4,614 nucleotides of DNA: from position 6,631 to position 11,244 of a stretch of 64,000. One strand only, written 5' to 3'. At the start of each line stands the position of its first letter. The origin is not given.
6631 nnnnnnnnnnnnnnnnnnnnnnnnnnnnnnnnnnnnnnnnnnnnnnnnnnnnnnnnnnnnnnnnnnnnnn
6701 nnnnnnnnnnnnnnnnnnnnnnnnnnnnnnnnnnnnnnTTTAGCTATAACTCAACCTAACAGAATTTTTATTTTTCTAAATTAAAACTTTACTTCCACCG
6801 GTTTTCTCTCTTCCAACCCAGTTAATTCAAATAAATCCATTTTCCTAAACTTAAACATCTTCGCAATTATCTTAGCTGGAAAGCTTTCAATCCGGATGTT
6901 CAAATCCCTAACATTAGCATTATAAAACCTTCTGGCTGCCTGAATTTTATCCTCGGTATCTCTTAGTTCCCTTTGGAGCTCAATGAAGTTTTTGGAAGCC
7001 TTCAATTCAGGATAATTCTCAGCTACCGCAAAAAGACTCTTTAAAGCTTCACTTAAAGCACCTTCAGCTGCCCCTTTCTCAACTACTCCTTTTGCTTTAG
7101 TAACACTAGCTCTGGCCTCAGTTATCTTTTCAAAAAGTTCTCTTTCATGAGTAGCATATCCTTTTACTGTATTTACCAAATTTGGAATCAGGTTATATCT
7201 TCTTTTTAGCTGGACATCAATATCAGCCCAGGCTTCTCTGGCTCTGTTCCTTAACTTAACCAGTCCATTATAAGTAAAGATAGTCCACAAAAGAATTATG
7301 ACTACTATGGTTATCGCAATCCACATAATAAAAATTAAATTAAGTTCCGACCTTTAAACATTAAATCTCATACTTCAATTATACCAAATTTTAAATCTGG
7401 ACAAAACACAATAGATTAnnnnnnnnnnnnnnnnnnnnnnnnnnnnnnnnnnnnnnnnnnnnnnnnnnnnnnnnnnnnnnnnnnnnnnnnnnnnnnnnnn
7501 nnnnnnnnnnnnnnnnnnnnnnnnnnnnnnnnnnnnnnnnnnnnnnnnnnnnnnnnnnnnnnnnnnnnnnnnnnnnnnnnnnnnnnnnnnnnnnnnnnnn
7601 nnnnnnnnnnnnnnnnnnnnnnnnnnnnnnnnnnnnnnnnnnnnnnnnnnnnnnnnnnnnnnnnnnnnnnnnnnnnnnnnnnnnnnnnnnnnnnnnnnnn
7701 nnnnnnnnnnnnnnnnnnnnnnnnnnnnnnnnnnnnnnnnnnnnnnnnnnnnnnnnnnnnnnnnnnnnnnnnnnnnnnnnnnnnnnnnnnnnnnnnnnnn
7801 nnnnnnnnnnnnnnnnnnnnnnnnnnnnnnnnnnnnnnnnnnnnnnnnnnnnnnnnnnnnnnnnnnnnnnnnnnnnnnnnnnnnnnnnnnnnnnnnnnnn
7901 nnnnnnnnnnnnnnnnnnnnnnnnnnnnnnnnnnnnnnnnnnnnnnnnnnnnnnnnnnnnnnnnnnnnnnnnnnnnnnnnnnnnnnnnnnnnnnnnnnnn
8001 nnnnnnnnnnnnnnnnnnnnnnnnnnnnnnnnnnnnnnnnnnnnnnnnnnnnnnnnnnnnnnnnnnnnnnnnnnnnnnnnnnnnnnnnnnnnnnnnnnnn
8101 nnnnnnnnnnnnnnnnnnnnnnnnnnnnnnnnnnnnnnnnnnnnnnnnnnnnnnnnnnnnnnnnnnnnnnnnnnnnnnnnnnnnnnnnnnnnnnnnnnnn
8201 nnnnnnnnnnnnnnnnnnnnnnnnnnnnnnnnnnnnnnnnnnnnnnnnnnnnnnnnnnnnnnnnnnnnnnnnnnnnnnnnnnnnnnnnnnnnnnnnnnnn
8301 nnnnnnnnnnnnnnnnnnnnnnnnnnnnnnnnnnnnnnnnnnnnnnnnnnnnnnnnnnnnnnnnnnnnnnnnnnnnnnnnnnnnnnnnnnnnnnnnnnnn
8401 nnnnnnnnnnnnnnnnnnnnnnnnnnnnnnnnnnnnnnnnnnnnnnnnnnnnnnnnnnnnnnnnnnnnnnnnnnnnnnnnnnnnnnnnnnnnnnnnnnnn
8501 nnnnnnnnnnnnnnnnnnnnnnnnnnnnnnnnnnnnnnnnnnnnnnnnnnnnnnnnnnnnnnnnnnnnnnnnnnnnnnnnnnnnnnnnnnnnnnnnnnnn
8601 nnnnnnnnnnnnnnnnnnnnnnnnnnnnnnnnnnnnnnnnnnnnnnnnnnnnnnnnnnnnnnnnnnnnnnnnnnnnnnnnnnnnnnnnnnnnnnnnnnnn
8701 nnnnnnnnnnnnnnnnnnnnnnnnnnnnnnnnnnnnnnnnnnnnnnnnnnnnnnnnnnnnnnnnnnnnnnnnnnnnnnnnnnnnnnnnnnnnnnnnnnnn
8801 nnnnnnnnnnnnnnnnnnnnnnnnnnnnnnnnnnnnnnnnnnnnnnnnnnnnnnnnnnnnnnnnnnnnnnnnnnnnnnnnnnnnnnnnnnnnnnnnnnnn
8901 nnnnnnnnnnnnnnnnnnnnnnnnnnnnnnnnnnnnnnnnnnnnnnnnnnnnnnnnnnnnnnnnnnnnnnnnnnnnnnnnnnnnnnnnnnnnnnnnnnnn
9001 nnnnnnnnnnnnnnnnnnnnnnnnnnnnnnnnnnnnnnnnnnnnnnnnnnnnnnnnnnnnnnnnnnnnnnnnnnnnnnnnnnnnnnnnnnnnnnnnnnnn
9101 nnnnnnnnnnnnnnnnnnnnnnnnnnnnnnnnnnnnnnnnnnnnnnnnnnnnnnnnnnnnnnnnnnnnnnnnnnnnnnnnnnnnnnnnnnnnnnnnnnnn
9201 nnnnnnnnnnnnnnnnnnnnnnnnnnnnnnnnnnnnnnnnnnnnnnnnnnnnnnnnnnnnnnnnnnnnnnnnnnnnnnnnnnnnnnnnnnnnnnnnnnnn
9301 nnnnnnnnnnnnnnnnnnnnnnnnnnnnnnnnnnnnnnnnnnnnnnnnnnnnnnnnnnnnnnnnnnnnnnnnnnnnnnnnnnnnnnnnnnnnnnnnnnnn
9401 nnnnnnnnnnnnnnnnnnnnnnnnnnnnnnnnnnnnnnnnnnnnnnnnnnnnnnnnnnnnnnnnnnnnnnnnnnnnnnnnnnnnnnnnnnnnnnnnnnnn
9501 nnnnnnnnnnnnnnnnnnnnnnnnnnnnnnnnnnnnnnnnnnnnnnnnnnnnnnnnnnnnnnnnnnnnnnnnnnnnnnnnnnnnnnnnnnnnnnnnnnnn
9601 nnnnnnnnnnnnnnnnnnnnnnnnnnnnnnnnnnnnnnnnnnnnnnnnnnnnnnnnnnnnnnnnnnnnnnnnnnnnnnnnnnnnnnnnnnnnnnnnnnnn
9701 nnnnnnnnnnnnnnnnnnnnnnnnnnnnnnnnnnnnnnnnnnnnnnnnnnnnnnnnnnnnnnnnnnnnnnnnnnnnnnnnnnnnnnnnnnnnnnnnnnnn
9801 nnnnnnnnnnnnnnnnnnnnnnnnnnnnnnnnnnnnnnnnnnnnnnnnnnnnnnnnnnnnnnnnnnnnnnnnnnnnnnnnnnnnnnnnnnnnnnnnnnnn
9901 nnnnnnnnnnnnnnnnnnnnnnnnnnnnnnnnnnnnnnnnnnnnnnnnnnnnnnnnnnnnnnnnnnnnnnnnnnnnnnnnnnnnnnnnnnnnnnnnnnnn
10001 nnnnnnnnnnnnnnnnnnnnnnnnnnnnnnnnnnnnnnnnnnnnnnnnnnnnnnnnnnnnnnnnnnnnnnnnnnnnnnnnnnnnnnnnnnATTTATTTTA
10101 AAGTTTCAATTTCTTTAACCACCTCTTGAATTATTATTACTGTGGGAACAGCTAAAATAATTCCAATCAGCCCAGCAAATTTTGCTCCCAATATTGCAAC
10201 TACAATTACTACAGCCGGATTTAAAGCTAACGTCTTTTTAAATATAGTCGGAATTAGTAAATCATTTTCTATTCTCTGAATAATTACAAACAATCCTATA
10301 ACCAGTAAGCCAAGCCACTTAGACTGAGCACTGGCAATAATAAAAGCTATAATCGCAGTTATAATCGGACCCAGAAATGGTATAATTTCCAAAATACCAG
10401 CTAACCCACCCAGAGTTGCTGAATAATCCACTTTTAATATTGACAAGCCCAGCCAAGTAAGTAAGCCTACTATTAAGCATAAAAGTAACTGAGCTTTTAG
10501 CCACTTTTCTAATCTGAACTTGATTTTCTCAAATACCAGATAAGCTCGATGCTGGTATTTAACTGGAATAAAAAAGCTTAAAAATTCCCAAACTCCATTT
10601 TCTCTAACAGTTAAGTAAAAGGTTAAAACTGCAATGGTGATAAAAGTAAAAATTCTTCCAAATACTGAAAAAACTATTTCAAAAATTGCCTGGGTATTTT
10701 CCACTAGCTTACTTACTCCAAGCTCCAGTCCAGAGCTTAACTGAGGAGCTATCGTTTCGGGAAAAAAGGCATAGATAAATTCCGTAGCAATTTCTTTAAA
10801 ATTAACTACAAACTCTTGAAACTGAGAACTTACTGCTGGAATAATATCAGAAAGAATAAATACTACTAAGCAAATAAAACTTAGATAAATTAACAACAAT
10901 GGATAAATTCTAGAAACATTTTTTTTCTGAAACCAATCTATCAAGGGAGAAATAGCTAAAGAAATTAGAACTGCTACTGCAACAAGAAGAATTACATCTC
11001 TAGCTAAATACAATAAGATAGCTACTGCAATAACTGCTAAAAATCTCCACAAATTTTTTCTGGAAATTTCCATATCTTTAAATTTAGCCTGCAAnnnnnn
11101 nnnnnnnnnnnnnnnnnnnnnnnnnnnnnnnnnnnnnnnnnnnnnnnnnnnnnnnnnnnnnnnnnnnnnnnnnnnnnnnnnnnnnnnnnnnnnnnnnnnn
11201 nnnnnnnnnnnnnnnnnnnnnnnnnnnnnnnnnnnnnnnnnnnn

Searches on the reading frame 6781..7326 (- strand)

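Call 73: search_protein_families(library=pfam, proteins=[window:6781-7326:-], max_evalue=0.001)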
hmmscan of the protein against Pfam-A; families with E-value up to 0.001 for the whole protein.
window:6781-7326:- (181 aa): 1 family
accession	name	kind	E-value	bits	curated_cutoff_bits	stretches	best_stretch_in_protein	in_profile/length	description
PF04011.17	LemA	-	1.9e-60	203.5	26.2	1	32-181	1-149/149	LemA family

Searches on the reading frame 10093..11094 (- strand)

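Call 12: search_protein_families(library=ncbifam, proteins=[window:10093-11094:-], max_evalue=0.01)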
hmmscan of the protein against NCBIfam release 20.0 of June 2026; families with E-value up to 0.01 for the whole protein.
window:10093-11094:- (333 aa): 3 families
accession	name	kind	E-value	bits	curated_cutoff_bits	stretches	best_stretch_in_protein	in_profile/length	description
TIGR02872.1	spore_ytvI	equivalog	1e-20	74.5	198.15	1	18-326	6-336/341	sporulation integral membrane protein YtvI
NF045801.1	efflux_ABUW_0982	equivalog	2.6e-18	66.2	675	1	19-328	12-342/392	chloramphenicol efflux transporter CxpE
NF008930.0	PRK12287.1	subfamily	2.2e-05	24.2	318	1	27-326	26-325/344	AI-2E family transporter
